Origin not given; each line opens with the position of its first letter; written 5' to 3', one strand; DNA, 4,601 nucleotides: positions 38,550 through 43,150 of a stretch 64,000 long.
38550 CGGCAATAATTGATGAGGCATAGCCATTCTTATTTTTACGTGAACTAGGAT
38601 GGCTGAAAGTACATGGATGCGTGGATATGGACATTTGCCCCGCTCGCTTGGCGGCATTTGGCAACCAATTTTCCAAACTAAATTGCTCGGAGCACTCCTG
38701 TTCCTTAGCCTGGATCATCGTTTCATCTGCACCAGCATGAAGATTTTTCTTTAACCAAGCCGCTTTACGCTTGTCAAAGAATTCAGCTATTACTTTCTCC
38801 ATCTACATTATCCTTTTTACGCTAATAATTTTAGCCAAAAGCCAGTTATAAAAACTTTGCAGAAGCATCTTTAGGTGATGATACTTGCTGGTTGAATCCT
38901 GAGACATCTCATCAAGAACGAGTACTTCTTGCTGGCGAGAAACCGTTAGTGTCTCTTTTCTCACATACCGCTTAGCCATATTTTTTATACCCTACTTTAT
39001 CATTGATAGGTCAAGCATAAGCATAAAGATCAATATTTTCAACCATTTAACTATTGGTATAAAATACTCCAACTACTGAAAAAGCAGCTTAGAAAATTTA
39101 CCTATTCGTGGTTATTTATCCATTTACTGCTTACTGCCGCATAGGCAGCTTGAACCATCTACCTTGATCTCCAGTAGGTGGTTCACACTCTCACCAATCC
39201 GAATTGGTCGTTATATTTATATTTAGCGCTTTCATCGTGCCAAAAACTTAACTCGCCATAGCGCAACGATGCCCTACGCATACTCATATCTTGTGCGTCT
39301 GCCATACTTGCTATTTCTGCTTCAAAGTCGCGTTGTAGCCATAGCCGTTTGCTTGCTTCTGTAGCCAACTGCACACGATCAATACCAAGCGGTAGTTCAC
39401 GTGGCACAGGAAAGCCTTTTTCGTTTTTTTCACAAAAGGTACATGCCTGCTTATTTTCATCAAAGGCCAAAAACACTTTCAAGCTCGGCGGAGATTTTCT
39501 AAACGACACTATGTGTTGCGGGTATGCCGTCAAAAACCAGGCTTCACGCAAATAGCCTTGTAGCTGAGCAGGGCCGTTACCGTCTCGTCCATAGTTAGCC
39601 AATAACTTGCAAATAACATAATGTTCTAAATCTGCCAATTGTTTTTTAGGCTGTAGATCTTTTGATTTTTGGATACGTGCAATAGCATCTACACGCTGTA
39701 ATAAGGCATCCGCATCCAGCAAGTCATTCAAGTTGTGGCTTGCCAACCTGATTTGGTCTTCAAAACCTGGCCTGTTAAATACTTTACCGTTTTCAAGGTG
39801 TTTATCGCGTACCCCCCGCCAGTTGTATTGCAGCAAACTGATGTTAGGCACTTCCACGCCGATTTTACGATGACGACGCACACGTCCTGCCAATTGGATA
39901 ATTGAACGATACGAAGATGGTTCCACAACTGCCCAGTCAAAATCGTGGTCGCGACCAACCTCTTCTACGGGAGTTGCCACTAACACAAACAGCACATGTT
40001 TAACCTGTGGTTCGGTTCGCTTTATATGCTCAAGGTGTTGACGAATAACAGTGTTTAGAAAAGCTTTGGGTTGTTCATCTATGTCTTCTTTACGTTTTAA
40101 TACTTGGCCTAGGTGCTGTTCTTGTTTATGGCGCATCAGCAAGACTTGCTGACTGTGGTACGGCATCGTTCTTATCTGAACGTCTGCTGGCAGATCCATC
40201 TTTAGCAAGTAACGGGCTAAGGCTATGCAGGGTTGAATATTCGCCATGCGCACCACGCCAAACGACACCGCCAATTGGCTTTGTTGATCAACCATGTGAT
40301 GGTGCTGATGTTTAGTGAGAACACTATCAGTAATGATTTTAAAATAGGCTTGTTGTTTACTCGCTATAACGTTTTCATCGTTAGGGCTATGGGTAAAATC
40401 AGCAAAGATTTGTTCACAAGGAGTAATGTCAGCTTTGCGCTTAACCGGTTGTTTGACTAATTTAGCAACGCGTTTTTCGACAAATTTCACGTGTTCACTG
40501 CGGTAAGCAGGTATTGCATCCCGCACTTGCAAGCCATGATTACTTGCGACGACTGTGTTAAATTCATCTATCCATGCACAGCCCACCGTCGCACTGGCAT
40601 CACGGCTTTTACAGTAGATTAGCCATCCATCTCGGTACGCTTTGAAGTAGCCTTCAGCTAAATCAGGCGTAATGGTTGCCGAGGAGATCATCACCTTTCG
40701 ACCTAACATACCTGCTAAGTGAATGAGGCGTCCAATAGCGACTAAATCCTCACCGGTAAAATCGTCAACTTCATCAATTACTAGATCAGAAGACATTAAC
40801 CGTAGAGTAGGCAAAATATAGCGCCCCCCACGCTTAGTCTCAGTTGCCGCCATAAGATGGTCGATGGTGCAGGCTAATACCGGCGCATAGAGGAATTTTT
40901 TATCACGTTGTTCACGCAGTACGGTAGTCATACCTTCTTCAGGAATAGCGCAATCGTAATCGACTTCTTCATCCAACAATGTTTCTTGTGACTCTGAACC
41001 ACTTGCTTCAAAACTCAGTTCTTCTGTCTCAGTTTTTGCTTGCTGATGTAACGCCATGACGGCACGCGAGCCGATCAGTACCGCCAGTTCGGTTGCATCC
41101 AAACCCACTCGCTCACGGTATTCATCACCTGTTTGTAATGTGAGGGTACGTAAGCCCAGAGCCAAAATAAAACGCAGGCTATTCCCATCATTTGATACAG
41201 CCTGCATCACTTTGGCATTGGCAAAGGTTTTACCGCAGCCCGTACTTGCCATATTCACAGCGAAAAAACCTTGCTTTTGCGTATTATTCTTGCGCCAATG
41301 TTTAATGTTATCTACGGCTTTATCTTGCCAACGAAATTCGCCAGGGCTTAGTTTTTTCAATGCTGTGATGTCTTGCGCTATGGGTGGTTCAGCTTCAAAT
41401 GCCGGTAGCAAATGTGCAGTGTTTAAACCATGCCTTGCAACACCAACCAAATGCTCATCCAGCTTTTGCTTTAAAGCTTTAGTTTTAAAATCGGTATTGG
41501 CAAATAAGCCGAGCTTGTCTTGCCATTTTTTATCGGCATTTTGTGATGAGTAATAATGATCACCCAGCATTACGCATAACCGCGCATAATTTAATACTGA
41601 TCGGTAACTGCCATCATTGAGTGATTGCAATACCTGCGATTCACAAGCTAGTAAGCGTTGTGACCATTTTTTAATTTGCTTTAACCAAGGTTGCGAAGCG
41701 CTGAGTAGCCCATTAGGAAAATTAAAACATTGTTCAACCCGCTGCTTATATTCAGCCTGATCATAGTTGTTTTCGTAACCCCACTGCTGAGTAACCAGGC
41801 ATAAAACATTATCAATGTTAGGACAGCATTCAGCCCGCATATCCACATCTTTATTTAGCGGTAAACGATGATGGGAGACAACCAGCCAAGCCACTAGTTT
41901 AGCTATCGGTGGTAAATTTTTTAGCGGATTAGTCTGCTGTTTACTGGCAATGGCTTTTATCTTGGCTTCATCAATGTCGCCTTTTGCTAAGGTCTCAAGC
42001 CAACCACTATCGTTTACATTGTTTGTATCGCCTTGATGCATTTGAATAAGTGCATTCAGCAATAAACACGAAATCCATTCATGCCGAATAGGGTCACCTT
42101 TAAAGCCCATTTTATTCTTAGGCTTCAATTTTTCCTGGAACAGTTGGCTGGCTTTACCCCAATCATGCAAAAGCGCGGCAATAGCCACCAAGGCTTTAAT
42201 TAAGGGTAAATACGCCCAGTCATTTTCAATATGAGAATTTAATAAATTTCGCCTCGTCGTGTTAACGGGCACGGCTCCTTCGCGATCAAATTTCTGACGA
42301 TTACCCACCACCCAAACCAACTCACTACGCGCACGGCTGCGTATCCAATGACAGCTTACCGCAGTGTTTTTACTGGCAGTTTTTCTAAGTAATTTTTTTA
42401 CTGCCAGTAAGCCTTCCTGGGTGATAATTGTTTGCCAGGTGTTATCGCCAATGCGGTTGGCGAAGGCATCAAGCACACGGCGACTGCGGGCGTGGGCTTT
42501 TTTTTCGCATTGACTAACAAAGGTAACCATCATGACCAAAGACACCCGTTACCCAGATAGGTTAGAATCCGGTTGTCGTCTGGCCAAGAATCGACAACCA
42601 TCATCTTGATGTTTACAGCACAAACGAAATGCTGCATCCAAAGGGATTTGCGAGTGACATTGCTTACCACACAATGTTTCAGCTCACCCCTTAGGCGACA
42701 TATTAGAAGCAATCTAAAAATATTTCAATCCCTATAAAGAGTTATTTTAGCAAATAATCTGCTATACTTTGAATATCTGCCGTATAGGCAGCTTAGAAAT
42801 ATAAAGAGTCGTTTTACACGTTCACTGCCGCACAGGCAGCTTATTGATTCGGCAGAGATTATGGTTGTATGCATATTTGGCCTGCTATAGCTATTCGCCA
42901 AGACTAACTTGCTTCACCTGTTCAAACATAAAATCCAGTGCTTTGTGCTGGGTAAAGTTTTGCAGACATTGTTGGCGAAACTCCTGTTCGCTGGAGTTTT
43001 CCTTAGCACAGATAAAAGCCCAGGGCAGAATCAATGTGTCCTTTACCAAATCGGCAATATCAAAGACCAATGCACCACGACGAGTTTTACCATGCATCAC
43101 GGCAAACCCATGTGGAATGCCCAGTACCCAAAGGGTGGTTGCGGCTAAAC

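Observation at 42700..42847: Second degenerate mini-CRISPR in an unusual 345-bp cas1/cas2-3 gap, with a 20-nt pseudo-spacer seed-matched to a CC-flanked site abutting a cas3 promoter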

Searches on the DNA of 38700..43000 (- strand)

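Call 33: search_rna_families(source=window, start=38700, end=43000, threshold=evalue, max_evalue=1)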
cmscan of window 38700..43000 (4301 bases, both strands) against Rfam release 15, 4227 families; matches with E-value up to 1: 3.
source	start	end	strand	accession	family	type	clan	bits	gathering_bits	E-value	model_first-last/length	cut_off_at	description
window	42820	42847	+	RF01317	CRISPR-DR4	Gene; CRISPR;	CL00014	34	35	5e-05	1-28/28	no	CRISPR RNA direct repeat element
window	42777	42799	+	RF01317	CRISPR-DR4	Gene; CRISPR;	CL00014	31.3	35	0.00034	6-28/28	no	CRISPR RNA direct repeat element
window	39134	39151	+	RF01317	CRISPR-DR4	Gene; CRISPR;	CL00014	22.4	35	0.18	6-23/28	no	CRISPR RNA direct repeat element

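Call 58: build_rna_model(alignment_id=A2)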
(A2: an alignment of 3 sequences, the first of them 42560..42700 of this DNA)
Model R1 built from alignment A2 (3 sequences, 144 columns); structure: RNAalifold consensus.
model positions 141; base pairs 43; branch points 2; effective number of sequences 1.36; information 0.59 bits per position. Calibrated on 0.2 Mb of random sequence (short: E-values are rough).
structure used (alignment columns):
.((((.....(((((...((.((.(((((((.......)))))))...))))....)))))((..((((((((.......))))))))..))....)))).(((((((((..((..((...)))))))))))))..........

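Call 59: search_with_rna_model(model_id=R1, sources=[window, L001, L002, L003, L004, L005, L006, L007, L008, L009, L010, L011, L012, L013, L014, L015, L016, L017, L018, L019, L020, L021, L022, L023, L024, L025, L026, L027, L028, L029, L030, L031, L032, L033, L034, L035, L036, L037, L038, L039, L040, L041, L042, L043, L044, L045, L046, L047, L048, L049, L050, L051, L052, L053, L054, L055, L056, L057, L058, L059, L060, L061, L062, L063, L064, L065, L066, L067, L068, L069, L070, L071, L072, L073, L074, L075, L076, L077, L078, L079, L080], max_evalue=1)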
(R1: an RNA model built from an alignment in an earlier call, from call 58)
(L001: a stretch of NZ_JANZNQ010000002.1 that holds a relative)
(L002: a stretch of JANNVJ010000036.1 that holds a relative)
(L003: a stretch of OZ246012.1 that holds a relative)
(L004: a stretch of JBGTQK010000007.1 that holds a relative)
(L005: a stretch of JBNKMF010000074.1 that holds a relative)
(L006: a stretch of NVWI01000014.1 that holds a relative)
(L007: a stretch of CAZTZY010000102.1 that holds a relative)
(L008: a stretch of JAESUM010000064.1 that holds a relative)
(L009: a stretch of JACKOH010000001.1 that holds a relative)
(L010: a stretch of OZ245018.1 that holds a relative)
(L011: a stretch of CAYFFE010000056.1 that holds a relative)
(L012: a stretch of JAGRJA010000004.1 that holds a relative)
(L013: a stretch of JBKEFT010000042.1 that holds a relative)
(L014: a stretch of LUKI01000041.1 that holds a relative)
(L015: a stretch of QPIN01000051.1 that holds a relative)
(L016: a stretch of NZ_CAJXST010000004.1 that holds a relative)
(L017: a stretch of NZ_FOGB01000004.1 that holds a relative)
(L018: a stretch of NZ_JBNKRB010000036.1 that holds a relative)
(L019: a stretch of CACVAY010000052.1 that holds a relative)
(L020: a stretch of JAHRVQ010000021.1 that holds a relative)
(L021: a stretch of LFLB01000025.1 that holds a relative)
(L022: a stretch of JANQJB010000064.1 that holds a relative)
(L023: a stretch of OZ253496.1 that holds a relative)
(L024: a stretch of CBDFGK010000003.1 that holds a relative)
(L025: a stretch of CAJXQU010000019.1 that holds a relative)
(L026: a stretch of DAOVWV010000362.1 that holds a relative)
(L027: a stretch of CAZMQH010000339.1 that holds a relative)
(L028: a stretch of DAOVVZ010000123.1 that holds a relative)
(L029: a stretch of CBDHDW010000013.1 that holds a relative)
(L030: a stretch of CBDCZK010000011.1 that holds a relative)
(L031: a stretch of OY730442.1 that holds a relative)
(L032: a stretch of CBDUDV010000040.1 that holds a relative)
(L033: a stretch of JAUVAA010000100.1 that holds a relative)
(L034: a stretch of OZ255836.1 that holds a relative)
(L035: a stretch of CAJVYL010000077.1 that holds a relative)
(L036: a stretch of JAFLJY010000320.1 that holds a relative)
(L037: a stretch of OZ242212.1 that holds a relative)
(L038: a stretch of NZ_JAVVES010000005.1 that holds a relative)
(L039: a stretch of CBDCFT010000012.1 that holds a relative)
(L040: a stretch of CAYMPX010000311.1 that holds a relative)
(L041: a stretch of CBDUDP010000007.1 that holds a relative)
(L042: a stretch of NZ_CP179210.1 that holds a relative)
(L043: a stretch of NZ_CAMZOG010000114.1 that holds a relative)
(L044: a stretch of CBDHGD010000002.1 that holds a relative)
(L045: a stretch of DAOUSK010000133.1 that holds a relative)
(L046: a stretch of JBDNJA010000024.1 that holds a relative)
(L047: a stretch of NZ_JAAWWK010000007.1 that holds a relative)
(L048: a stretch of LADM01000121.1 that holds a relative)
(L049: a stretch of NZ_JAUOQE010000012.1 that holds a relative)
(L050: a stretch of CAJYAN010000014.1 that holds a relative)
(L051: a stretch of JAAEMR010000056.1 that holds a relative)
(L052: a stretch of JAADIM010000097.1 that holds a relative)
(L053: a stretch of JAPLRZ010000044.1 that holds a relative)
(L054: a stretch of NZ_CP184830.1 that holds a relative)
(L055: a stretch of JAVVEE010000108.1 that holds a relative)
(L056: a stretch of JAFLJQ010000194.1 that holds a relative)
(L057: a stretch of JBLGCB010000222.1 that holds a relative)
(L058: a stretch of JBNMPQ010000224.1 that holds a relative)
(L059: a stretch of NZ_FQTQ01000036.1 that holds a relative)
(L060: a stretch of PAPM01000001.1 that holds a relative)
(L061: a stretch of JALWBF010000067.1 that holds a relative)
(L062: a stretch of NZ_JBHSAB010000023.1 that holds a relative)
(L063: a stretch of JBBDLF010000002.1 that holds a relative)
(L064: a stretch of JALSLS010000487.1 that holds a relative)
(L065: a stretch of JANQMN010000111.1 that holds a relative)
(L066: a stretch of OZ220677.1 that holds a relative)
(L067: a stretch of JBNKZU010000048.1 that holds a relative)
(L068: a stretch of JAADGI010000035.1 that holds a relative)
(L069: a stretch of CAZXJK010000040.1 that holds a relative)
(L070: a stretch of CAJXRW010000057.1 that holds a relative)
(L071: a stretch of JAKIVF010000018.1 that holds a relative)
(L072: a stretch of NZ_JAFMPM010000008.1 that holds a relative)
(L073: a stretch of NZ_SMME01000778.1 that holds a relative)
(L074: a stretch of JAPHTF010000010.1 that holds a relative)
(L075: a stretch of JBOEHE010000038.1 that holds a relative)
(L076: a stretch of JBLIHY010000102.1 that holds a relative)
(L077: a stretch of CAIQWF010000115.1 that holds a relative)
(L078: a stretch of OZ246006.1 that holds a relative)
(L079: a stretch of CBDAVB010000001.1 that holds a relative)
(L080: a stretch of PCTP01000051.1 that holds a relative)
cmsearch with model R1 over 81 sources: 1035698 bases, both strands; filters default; matches with E-value up to 1: 6.
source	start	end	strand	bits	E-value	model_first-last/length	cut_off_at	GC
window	42560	42701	-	145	4.8e-35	1-141/141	no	0.46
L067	8856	8998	+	135.3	1.7e-32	1-141/141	no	0.5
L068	7800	7935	+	80.4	3.9e-18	1-141/141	no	0.49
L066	11420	11556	+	75.4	7.6e-17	1-141/141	no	0.52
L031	11295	11440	+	34.4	4.1e-06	1-141/141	no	0.47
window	23579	23683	-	14.3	0.74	1-141/141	no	0.44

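Call 60: search_with_rna_model(model_id=R1, sources=[L081, L082, L083, L084, L085, L086, L087, L088, L089, L090, L091, L092, L093, L094, L095, L096, L097, L098, L099, L100, L101, L102, L103, L104, L105, L106, L107, L108, L109, L110, L111, L112, L113, L114, L115, L116, L117, L118, L119, L120, L121, L122, L123, L124, L125, L126, L127, L128, L129, L130, L131, L132, L133, L134, L135, L136, L137, L138, L139, L140, L141, L142, L143, L144, L145, L146, L147, L148, L149, L150, L151, L152, L153, L154, L155, L156, L157, L158, L159, L160, L161, L162, L163, L164, L165, L166, L167, L168, L169, L170, L171, L172, L173, L174, L175, L176, L177, L178, L179, L180], max_evalue=1)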
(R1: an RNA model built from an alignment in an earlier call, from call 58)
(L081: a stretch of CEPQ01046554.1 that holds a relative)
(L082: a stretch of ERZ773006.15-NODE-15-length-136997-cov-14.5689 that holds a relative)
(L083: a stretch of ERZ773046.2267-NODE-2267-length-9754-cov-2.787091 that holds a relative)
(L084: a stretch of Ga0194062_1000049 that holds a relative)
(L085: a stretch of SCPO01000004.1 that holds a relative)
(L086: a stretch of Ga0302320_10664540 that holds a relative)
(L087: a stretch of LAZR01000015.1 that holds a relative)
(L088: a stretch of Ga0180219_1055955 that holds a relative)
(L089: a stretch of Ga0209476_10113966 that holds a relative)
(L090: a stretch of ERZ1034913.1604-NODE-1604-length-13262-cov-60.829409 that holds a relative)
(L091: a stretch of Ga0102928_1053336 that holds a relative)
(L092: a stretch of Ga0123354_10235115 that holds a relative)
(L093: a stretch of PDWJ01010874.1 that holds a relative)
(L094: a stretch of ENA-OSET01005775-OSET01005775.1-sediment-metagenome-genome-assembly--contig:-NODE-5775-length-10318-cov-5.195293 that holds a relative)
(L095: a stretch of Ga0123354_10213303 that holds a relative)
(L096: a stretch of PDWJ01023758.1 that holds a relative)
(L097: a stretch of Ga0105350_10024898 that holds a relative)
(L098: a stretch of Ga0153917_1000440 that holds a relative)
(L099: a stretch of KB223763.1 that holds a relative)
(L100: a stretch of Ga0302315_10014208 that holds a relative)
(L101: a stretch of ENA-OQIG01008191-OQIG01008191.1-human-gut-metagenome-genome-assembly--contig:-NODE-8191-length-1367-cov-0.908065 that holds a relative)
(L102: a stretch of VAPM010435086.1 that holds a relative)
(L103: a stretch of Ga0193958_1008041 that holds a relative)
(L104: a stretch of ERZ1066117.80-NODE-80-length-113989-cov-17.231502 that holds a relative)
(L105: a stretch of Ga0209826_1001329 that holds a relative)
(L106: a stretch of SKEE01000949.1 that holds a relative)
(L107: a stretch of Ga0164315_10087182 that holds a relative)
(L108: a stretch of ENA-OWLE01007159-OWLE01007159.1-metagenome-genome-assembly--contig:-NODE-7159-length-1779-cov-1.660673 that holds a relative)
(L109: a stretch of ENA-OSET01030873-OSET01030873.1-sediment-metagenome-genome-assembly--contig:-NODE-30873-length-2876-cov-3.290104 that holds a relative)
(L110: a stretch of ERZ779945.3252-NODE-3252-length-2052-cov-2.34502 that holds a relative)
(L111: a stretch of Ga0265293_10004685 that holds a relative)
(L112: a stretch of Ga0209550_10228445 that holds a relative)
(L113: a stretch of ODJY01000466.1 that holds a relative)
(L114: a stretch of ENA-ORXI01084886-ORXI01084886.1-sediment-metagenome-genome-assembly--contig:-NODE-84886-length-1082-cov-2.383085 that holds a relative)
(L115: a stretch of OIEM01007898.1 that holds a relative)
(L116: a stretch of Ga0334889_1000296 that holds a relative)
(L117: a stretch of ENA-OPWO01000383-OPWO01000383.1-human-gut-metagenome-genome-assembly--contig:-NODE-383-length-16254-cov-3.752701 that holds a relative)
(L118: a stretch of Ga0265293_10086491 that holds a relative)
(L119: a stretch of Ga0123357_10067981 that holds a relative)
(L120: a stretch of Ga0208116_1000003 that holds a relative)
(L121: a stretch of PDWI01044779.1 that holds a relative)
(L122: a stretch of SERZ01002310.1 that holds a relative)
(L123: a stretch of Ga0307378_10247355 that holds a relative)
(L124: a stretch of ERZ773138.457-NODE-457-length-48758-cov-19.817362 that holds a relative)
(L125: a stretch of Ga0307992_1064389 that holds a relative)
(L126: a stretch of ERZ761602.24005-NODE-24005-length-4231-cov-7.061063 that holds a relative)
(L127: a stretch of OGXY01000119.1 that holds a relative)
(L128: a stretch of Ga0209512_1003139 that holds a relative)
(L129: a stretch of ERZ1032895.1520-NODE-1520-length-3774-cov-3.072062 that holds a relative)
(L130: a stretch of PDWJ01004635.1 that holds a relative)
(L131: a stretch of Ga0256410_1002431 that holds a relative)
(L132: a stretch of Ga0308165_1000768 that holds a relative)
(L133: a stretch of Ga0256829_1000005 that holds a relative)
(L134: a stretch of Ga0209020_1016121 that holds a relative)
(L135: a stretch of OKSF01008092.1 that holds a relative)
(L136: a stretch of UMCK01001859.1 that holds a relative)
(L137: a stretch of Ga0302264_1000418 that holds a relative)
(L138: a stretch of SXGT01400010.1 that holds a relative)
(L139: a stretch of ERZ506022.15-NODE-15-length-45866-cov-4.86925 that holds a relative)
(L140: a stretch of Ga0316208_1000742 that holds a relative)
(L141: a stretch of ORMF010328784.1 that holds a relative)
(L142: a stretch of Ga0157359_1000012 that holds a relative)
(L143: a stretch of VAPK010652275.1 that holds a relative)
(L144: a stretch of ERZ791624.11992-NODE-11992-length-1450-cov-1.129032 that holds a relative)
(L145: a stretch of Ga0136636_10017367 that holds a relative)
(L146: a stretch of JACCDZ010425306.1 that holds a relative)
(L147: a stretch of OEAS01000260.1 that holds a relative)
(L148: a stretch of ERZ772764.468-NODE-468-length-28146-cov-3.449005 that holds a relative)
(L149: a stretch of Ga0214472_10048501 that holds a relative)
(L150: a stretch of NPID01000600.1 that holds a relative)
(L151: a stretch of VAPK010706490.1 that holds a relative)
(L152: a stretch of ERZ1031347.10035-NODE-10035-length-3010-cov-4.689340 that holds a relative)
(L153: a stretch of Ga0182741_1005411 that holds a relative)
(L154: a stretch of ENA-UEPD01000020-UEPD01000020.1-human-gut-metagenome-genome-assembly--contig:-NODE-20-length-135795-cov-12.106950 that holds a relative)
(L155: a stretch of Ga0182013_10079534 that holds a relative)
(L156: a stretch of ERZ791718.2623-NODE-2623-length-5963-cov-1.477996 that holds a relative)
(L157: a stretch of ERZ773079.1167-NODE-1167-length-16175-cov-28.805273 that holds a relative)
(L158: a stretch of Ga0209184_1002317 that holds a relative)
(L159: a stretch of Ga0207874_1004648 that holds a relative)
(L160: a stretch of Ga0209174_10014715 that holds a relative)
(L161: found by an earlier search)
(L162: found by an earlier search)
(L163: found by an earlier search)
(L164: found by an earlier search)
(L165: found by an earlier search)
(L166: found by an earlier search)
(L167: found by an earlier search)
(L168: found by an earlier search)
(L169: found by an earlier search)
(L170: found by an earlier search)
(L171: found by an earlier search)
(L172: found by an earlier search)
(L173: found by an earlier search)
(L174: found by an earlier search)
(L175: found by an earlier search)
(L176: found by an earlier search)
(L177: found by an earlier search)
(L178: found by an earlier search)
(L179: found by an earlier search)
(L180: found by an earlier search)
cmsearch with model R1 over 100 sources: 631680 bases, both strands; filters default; matches with E-value up to 1: 3.
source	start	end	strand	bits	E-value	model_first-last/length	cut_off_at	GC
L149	3478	3612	-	118.9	2e-28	1-141/141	no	0.52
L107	177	318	+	68.8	2.5e-15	1-141/141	no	0.38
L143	4901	5041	-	66.3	1.1e-14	1-141/141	no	0.43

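Call 61: search_with_rna_model(model_id=R1, sources=[window, L067, L068, L066, L031, L149, L107, L143, L181, L182, L183, L184, L185, L186, L187, L188, L189, L190, L191, L192, L193, L194, L195, L196, L197, L198, L199, L200], max_evalue=0.01, make_alignment=true)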
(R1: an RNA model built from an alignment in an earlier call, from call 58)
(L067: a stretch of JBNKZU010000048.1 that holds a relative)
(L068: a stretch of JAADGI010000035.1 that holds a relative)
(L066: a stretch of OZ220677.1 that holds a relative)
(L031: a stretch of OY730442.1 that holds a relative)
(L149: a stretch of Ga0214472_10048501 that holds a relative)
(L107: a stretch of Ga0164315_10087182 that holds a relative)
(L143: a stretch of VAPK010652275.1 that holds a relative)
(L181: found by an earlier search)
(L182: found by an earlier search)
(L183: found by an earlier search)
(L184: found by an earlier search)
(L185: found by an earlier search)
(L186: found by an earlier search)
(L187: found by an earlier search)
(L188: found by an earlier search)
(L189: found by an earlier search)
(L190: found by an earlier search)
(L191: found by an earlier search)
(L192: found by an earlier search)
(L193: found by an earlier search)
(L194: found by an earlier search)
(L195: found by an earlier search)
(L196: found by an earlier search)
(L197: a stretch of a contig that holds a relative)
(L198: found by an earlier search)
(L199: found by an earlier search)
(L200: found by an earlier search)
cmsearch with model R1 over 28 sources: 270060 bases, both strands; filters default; matches with E-value up to 0.01: 9.
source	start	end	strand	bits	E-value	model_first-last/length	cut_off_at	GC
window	42560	42701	-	145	1.2e-35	1-141/141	no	0.46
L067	8856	8998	+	135.3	4.3e-33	1-141/141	no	0.5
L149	3478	3612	-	118.9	8.6e-29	1-141/141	no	0.52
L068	7800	7935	+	80.4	1e-18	1-141/141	no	0.49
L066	11420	11556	+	75.4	2e-17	1-141/141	no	0.52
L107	177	318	+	68.8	1.1e-15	1-141/141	no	0.38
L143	4901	5041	-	66.3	4.8e-15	1-141/141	no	0.43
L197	2287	2414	+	56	2.5e-12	1-141/141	no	0.45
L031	11295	11440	+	34.4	1.1e-06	1-141/141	no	0.47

Alignment A3: 9 matches aligned to the model, 199 columns, each read 5' to 3' on its own strand. Consensus structure (alignment columns), stored with it:
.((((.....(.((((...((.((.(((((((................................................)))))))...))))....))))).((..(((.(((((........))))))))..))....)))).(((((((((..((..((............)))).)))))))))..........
